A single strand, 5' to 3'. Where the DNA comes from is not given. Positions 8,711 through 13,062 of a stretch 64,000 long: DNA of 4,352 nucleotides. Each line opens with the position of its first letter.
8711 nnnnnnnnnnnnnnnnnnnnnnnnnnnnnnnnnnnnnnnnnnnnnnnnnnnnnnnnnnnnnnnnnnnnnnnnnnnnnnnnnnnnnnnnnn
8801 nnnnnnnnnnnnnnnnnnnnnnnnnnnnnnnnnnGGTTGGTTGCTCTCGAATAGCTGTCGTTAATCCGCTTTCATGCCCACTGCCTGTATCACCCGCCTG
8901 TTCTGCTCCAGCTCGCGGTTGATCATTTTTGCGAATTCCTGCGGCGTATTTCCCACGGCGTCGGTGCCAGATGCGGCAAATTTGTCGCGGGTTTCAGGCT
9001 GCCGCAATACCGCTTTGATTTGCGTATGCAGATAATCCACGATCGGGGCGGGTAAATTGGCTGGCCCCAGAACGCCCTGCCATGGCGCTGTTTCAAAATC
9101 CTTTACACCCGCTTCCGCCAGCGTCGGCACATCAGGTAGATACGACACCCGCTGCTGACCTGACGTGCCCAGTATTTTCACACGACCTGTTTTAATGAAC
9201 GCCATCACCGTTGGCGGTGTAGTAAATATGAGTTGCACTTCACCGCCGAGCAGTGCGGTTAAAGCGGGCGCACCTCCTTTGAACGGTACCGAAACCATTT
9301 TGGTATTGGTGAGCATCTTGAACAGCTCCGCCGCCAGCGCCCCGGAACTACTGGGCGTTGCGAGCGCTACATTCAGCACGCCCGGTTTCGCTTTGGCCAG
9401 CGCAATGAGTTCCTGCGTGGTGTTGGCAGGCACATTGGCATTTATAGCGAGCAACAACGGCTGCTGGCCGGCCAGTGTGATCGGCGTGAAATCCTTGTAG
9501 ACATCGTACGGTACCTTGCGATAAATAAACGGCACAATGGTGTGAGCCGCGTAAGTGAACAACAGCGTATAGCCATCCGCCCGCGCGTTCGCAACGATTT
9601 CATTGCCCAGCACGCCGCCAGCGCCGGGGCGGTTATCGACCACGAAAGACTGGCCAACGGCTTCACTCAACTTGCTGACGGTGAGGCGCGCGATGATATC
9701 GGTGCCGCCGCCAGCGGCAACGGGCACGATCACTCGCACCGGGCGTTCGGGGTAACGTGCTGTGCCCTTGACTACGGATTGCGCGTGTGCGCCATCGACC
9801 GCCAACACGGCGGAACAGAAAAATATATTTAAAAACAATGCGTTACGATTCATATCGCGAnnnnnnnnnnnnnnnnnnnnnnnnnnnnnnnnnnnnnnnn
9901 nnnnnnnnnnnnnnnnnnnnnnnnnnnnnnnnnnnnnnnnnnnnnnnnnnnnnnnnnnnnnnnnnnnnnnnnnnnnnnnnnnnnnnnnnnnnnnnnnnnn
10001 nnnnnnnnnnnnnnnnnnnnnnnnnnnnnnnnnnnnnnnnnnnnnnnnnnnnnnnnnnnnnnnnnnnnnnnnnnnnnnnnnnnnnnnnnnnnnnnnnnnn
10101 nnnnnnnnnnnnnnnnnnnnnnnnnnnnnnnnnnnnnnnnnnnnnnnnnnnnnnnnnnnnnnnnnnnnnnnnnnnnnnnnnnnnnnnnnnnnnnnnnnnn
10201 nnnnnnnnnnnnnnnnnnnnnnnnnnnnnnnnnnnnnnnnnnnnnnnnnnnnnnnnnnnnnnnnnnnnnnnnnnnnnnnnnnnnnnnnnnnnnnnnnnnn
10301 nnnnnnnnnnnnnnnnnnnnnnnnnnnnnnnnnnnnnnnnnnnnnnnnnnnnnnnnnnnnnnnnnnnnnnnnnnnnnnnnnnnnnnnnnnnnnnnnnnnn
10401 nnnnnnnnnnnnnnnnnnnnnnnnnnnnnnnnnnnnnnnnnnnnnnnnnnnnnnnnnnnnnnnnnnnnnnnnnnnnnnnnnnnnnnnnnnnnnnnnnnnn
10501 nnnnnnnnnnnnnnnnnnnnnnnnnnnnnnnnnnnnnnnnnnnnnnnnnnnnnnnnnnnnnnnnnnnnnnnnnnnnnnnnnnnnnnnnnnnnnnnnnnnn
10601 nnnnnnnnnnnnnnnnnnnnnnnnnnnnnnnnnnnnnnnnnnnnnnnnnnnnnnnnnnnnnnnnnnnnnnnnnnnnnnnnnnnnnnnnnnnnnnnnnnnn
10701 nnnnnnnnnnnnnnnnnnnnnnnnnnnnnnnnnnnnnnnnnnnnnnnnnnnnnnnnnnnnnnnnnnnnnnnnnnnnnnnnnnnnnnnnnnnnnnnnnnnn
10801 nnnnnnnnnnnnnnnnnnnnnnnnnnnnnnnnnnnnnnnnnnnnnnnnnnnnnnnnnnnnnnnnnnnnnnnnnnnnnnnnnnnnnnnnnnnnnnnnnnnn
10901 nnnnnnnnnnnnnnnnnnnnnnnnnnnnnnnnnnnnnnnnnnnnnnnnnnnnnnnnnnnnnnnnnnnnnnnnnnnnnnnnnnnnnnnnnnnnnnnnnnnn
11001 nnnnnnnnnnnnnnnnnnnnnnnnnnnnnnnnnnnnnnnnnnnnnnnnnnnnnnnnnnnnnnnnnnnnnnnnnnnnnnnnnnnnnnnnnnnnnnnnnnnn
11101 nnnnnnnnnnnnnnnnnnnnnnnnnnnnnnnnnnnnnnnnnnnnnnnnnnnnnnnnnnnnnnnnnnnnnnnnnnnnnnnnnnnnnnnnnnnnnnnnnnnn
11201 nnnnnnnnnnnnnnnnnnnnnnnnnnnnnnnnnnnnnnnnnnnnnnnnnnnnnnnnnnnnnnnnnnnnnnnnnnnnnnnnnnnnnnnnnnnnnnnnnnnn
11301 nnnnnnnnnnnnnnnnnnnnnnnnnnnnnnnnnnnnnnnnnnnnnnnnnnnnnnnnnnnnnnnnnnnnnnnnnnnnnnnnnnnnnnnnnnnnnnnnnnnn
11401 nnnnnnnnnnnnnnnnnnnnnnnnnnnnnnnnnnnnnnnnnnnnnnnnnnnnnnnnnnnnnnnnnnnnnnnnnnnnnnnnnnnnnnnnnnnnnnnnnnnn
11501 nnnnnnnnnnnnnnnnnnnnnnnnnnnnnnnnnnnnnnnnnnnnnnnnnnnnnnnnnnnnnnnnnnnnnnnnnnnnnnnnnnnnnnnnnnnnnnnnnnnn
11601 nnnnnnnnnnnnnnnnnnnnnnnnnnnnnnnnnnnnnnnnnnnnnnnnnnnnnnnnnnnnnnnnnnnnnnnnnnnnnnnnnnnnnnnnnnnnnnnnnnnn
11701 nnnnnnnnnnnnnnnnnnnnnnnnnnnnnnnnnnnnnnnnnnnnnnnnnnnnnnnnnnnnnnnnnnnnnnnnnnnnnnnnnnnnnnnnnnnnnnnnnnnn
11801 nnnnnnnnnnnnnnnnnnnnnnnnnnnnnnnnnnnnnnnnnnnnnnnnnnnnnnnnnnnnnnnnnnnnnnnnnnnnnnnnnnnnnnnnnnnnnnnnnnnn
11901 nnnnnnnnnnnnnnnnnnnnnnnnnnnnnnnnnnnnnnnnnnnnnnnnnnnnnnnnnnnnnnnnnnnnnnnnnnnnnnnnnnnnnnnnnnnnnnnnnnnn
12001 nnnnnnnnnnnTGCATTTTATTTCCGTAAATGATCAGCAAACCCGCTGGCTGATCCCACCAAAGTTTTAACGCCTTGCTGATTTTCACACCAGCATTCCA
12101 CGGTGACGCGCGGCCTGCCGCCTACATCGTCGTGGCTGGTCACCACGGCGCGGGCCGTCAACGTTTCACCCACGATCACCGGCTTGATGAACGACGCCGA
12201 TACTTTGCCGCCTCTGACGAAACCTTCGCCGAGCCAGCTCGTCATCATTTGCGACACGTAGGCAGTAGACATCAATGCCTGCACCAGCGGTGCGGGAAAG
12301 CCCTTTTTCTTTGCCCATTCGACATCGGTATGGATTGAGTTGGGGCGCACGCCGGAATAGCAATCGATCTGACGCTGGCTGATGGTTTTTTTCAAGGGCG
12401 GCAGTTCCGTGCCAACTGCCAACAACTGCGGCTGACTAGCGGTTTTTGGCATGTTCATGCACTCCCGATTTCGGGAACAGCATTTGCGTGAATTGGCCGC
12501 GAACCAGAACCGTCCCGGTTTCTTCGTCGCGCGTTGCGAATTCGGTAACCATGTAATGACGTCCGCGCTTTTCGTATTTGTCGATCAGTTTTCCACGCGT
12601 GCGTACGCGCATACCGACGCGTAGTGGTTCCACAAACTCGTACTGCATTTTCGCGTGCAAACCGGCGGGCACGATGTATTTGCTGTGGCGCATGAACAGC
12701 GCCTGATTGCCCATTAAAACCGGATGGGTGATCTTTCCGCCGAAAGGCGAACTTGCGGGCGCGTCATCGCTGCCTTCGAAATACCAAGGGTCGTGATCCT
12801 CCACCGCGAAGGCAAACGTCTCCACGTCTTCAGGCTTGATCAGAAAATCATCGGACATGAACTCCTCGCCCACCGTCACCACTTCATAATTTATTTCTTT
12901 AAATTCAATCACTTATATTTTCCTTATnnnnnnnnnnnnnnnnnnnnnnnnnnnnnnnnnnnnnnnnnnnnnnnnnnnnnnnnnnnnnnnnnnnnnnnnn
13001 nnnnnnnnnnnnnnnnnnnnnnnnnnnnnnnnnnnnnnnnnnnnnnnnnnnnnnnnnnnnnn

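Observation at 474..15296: Fifteen co-directional, tightly packed genes forming an orphan acyl-CoA pathway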

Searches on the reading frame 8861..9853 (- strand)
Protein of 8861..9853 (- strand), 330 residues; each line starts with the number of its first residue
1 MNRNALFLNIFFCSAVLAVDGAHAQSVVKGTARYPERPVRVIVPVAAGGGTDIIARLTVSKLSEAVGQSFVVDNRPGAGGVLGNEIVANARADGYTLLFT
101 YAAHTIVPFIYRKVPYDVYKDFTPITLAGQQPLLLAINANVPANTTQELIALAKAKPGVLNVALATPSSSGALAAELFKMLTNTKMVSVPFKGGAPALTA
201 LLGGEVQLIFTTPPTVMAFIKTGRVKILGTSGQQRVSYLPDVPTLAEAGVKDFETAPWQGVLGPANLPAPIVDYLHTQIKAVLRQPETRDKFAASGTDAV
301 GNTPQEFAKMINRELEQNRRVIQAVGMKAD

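Call 4: search_protein_families(library=pfam, proteins=[window:8861-9853:-])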
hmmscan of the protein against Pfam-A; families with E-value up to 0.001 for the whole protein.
window:8861-9853:- (330 aa): 1 family
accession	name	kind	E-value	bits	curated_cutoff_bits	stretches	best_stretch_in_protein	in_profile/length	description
PF03401.19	TctC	-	1.9e-64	218.3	27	1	54-326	1-273/274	Tripartite tricarboxylate transporter family receptor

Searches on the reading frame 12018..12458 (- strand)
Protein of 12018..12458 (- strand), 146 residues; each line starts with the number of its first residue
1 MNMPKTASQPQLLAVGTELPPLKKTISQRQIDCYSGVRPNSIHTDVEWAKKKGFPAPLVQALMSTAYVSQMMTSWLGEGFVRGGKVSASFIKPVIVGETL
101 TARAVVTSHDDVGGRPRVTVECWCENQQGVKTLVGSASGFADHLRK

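Call 4: search_protein_families(library=pfam, proteins=[window:12018-12458:-])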
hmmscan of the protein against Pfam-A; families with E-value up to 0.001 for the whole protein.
window:12018-12458:- (146 aa): 1 family
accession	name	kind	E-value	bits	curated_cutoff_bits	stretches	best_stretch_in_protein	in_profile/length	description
PF01575.25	MaoC_dehydratas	-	1.9e-15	57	27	1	22-120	14-115/123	MaoC like domain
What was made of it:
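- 12018..12452 (-): MaoC-C, the MaoC_dehydratase hot-dog subunit of a split (R)-hydratase-type pair. Pfam, 1.9e-15 (call 4).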

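Call 6: search_protein_families(library=ncbifam, proteins=[window:12018-12458:-], max_evalue=0.00001)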
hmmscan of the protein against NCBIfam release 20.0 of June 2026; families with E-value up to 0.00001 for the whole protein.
window:12018-12458:- (146 aa): 2 families
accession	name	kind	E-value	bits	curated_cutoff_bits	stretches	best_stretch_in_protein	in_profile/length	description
NF006045.0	PRK08190.1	subfamily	6.7e-09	35.1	282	1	21-138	21-138/467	bifunctional enoyl-CoA hydratase/phosphate acetyltransferase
NF040620.1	fused_HadA_HadB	exception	9.4e-09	35.2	350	1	4-78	190-266/329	fused (3R)-hydroxyacyl-ACP dehydratase subunits HadA/HadB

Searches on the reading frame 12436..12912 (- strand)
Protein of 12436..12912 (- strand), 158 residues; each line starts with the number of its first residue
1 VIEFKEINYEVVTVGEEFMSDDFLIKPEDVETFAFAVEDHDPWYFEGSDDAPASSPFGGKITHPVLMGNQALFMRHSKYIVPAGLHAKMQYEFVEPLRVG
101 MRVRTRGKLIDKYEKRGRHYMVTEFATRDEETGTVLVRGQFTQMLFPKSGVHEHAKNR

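Call 4: search_protein_families(library=pfam, proteins=[window:12436-12912:-])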
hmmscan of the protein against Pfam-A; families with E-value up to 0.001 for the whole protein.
window:12436-12912:- (158 aa): 2 families
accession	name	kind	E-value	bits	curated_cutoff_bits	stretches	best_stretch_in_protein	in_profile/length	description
PF13452.11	FAS1_DH_region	-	6.2e-09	36.5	22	1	13-128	2-121/132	FAS1-like, dehydratase domain region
PF22622.2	MFE-2_hydrat-2_N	-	8.2e-05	22.8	27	1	28-144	6-127/130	MFE-2 hydratase 2 N-terminal domain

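Call 6: search_protein_families(library=ncbifam, proteins=[window:12436-12912:-], max_evalue=0.00001)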
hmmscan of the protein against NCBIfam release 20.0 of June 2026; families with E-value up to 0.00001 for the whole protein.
window:12436-12912:- (158 aa): 0 families

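Call 83: find_homologous_proteins(query=window:12436-12912:-, max_evalue=1e-10)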
Query window:12436-12912:- (158 aa): 519 proteins with E <= 1e-10 among 538 candidates; the best 120 are listed.
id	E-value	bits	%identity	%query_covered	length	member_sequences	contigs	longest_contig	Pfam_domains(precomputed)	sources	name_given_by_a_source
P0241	2.0e-101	354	99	100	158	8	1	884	PF13452.12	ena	-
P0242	4.5e-98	344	96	100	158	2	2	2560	PF13452.12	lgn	-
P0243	1.7e-91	322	92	100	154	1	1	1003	PF13452.12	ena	-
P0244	3.2e-91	321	92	100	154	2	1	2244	PF13452.12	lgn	-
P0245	1.1e-88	313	91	100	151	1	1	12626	PF13452.12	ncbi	-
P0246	2.0e-88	312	89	100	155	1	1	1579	PF13452.12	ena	-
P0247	2.3e-88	312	89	100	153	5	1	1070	PF13452.12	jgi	jgi:acyl dehydratase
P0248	3.6e-88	311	89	100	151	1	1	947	PF13452.12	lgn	-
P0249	5.8e-88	311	88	100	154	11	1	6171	PF13452.12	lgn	-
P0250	7.2e-88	310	91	100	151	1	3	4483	PF13452.12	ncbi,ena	-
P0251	9.6e-88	310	88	100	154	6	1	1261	PF13452.12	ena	-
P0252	1.1e-87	310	88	100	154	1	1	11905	PF13452.12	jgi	-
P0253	2.4e-87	309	90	100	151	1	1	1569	PF13452.12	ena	-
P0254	3.6e-87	308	87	100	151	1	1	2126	PF13452.12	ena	-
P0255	4.6e-87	308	89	100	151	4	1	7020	PF13452.12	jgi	jgi:acyl dehydratase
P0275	8.3e-84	297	85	100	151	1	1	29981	PF13452.12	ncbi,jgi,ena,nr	ncbi:MAG TPA: MaoC family dehydratase [Burkholderiales bacterium]|nr:MaoC family dehydratase [Burkho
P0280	5.3e-83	295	83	99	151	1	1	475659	PF13452.12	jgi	jgi:acyl dehydratase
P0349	7.6e-74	265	75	100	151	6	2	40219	PF13452.12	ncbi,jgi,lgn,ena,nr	ncbi:MAG TPA: MaoC family dehydratase [Burkholderiales bacterium]|nr:MaoC family dehydratase [Burkho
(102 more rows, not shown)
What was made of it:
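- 12436..12912 (-): MaoC-N, the FAS1_DH_region hot-dog subunit and partner of MaoC-C. 519 homologs, with the top 120 at 72% identity or more (call 83).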

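Call 84: find_encoding_contigs(protein=P0280, flank=10000, max_places=1)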
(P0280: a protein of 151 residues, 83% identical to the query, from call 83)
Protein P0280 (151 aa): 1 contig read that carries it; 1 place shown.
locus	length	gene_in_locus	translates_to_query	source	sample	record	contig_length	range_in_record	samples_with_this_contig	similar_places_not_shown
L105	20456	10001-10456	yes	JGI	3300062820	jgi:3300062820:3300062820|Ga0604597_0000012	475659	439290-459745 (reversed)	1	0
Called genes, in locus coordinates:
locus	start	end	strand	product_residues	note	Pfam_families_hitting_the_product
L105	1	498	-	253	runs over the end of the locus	PF02578:Cu-oxidase_4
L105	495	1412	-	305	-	PF01479:S4 (weak), PF00849:PseudoU_synth_2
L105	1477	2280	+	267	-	PF13512:TPR_18, PF13525:YfiO, PF13174:TPR_6 (faint)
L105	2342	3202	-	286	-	PF00892:EamA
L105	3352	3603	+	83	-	-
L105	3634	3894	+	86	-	-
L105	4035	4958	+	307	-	PF00301:Rubredoxin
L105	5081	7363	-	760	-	PF01315:Ald_Xan_dh_C, PF02738:MoCoBD_1, PF20256:MoCoBD_2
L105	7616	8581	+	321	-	PF03401:TctC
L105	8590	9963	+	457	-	PF03972:MmgE_PrpD_N, PF19305:MmgE_PrpD_C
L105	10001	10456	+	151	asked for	PF13452:FAS1_DH_region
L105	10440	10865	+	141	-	PF01575:MaoC_dehydratas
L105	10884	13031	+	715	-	PF02629:CoA_binding, PF13380:CoA_binding_2, PF13607:Succ_CoA_lig, PF13549:ATP-grasp_5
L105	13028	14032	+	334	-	PF03401:TctC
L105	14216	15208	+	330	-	PF03401:TctC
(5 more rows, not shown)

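Call 85: find_encoding_contigs(protein=P0349, flank=10000, max_places=1)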
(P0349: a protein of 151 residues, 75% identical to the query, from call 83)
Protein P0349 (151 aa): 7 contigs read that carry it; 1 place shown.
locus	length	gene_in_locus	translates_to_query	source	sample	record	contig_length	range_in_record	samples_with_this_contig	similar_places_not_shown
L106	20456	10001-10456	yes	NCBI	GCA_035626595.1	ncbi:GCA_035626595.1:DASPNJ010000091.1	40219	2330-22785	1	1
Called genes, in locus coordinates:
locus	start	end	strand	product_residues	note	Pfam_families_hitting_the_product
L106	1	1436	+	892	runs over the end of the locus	PF00330:Aconitase, PF00694:Aconitase_C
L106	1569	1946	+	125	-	PF02627:CMD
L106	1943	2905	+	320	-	PF03401:TctC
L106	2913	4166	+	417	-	PF00330:Aconitase, PF28406:AcnX_3rd (weak)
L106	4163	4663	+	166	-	PF00694:Aconitase_C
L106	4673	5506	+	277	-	PF00596:Aldolase_II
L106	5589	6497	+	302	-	PF00106:adh_short, PF08659:KR, PF13561:adh_short_C2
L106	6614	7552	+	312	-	PF03401:TctC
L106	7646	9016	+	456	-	PF03972:MmgE_PrpD_N, PF19305:MmgE_PrpD_C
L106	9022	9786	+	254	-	PF00378:ECH_1, PF16113:ECH_2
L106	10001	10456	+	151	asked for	PF13452:FAS1_DH_region (weak)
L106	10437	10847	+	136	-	PF01575:MaoC_dehydratas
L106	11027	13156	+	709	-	PF02629:CoA_binding (weak), PF13380:CoA_binding_2, PF13607:Succ_CoA_lig, PF13549:ATP-grasp_5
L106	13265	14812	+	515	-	PF01039:Carboxyl_trans, PF03255:ACCA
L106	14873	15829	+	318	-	PF03401:TctC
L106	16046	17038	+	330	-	PF03401:TctC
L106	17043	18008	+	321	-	PF02423:OCD_Mu_crystall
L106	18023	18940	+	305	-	PF00701:DHDPS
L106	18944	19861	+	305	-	PF00701:DHDPS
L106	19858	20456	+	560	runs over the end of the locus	PF02776:TPP_enzyme_N, PF00205:TPP_enzyme_M, PF02775:TPP_enzyme_C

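Call 86: find_encoding_contigs(protein=P0275, flank=10000, max_places=1)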
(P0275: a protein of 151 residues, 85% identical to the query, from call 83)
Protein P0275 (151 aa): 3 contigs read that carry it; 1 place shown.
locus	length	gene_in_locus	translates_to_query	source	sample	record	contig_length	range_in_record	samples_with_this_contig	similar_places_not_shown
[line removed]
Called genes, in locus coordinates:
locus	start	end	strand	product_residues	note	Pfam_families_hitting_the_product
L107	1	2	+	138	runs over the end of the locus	PF03640:Lipoprotein_15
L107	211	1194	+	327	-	PF03401:TctC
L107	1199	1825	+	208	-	PF02798:GST_N (faint), PF13417:GST_N_3, PF13409:GST_N_2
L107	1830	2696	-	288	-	PF00561:Abhydrolase_1, PF12146:Hydrolase_4 (weak), PF12697:Abhydrolase_6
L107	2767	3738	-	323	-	PF03401:TctC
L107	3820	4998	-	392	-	PF06500:FrsA-like, PF12146:Hydrolase_4 (faint), PF12697:Abhydrolase_6 (weak), PF00326:Peptidase_S9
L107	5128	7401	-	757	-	PF01315:Ald_Xan_dh_C, PF02738:MoCoBD_1, PF20256:MoCoBD_2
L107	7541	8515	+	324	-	PF03401:TctC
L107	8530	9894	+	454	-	PF03972:MmgE_PrpD_N, PF19305:MmgE_PrpD_C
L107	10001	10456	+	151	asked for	PF13452:FAS1_DH_region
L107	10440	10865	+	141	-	PF01575:MaoC_dehydratas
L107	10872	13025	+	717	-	PF02629:CoA_binding, PF13380:CoA_binding_2, PF13607:Succ_CoA_lig, PF13549:ATP-grasp_5, PF08442:ATP-grasp_2 (weak)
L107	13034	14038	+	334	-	PF03401:TctC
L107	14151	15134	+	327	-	PF03401:TctC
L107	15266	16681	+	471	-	PF03972:MmgE_PrpD_N, PF19305:MmgE_PrpD_C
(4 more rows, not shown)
